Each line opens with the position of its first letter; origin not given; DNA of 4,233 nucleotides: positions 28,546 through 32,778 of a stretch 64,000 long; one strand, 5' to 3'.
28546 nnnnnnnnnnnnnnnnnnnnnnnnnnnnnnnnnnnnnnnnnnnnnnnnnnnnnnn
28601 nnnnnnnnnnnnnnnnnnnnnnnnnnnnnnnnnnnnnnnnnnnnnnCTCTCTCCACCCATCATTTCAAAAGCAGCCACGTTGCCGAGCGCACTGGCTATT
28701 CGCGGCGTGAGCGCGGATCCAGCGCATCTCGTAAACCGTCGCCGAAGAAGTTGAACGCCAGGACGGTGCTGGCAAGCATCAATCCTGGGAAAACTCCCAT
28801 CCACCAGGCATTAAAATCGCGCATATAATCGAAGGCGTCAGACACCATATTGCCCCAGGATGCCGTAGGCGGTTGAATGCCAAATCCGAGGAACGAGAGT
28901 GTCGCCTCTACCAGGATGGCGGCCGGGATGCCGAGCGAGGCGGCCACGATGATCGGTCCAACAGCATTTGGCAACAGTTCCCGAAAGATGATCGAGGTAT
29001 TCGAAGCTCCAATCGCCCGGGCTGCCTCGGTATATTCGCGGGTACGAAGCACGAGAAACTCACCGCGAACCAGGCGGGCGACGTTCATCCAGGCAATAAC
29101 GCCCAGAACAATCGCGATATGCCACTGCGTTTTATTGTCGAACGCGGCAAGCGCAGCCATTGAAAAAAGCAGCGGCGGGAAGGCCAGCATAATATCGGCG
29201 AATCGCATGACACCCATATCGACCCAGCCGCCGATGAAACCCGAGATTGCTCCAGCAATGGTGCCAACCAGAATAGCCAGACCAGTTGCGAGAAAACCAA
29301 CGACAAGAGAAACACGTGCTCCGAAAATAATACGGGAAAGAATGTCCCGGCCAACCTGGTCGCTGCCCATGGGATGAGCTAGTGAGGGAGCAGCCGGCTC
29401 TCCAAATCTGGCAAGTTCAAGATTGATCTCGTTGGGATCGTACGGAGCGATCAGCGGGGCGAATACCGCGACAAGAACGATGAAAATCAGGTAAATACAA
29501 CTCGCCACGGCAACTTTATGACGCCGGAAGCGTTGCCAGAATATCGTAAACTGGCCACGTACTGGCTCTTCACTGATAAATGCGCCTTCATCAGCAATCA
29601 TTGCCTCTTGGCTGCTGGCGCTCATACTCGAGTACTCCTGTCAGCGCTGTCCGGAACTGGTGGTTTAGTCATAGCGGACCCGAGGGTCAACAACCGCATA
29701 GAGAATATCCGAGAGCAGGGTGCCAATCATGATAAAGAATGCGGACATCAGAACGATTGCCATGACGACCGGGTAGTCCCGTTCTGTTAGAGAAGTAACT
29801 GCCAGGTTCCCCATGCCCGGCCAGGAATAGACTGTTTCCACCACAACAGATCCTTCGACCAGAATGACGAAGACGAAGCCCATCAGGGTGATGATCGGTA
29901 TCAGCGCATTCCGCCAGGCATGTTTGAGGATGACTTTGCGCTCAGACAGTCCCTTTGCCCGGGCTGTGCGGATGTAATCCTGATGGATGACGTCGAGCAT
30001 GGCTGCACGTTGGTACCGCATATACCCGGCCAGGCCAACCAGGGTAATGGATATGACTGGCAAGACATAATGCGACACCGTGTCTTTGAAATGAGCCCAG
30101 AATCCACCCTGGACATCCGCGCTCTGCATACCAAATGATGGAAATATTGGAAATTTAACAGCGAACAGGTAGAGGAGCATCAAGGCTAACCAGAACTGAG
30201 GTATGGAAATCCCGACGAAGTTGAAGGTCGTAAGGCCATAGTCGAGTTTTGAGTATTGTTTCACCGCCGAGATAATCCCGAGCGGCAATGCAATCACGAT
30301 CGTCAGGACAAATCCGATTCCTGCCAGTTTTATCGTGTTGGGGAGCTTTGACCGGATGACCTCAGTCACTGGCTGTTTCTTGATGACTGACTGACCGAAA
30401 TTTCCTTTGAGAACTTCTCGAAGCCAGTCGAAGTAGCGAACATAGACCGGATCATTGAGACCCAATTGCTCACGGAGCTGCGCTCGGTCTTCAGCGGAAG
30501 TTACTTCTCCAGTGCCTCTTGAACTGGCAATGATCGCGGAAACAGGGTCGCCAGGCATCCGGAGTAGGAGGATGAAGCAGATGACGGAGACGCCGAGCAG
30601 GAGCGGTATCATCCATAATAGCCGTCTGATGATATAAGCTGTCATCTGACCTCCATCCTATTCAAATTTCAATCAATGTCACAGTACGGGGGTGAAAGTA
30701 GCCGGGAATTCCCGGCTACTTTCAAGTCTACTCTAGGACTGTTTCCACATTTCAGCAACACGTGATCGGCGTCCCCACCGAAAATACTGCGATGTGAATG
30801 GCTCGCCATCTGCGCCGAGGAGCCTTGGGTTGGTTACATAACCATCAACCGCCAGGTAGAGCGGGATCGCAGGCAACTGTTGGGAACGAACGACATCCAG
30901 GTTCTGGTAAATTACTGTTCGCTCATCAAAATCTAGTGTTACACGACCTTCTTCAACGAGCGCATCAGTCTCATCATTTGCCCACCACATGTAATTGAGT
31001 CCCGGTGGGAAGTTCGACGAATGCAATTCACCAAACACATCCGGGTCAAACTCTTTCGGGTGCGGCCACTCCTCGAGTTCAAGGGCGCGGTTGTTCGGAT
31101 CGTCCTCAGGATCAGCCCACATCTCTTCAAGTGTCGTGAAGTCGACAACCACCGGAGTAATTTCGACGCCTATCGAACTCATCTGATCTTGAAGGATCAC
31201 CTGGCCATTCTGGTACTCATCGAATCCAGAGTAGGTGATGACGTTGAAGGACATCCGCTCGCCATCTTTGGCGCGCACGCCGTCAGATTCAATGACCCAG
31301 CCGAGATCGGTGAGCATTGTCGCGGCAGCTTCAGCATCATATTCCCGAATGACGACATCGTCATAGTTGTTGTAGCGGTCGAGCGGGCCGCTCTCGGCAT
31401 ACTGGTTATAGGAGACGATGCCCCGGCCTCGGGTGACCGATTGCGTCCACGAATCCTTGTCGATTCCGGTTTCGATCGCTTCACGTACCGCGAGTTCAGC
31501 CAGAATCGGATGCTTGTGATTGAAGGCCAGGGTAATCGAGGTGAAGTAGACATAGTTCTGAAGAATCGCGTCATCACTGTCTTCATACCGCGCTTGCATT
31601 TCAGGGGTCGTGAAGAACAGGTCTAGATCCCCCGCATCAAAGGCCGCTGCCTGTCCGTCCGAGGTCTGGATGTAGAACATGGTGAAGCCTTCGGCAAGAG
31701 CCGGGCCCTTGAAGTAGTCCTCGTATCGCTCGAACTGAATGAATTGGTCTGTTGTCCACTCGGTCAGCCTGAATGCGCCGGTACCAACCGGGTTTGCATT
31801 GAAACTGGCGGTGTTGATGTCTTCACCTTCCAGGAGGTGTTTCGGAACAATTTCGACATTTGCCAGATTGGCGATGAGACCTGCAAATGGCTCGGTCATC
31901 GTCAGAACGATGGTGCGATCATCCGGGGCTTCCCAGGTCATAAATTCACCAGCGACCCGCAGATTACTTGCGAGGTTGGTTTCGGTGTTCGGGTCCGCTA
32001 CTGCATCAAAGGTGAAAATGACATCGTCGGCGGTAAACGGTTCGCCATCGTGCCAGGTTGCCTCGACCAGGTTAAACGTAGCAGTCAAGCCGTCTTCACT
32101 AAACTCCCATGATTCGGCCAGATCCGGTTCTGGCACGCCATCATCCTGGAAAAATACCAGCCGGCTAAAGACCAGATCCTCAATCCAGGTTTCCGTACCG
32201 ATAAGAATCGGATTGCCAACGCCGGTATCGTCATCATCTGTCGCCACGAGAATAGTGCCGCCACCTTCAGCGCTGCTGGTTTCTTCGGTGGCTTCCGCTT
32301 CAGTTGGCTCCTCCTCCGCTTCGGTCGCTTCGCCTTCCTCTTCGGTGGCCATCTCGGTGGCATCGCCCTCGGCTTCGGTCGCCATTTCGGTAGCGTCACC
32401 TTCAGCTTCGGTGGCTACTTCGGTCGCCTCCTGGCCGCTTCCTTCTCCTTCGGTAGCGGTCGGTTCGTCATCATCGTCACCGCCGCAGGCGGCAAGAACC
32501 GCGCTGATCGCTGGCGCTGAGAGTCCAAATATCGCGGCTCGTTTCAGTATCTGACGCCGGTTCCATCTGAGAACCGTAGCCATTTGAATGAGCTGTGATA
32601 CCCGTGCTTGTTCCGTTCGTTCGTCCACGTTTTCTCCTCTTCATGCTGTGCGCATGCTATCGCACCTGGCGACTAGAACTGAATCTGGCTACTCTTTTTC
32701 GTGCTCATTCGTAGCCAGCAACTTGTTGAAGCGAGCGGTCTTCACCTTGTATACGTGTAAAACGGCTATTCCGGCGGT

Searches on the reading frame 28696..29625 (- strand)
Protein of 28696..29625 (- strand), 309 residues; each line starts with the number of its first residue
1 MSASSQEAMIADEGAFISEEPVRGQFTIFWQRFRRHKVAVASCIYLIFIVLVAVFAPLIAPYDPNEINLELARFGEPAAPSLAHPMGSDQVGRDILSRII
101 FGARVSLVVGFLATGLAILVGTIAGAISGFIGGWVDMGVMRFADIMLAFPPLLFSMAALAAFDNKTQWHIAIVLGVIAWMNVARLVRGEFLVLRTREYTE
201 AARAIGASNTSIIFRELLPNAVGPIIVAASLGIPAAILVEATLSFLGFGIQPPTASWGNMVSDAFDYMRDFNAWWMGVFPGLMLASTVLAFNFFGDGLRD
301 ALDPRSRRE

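Call 61: search_protein_families(library=pfam, proteins=[window:28696-29625:-], max_evalue=0.00001)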
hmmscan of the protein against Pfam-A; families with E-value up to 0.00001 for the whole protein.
window:28696-29625:- (309 aa): 2 families
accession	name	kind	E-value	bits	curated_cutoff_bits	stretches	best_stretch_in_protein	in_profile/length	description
PF00528.27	BPD_transp_1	-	2.1e-28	99.8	26.4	1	121-307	1-183/184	Binding-protein-dependent transport system inner membrane component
PF12911.12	OppC_N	-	1.2e-17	63.9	23.9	1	25-72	2-48/53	N-terminal TM domain of oligopeptide transport permease C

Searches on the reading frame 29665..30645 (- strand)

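Call 61: search_protein_families(library=pfam, proteins=[window:29665-30645:-], max_evalue=0.00001)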
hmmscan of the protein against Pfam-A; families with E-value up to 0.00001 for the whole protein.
window:29665-30645:- (326 aa): 2 families
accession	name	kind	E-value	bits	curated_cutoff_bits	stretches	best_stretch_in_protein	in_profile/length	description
PF00528.27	BPD_transp_1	-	2.7e-46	158.1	26.4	1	119-324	1-183/184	Binding-protein-dependent transport system inner membrane component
PF19300.4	BPD_transp_1_N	-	1.6e-12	48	23.8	1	1-108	1-114/114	Binding-prot-dependent transport system membrane comp, N-term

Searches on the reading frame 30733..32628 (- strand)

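Call 61: search_protein_families(library=pfam, proteins=[window:30733-32628:-], max_evalue=0.00001)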
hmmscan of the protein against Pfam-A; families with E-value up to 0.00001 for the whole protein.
window:30733-32628:- (631 aa): 1 family
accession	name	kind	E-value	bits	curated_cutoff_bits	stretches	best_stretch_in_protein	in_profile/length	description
PF00496.27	SBP_bac_5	-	1.2e-66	225.7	32.4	1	166-554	2-364/368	Bacterial extracellular solute-binding proteins, family 5 Middle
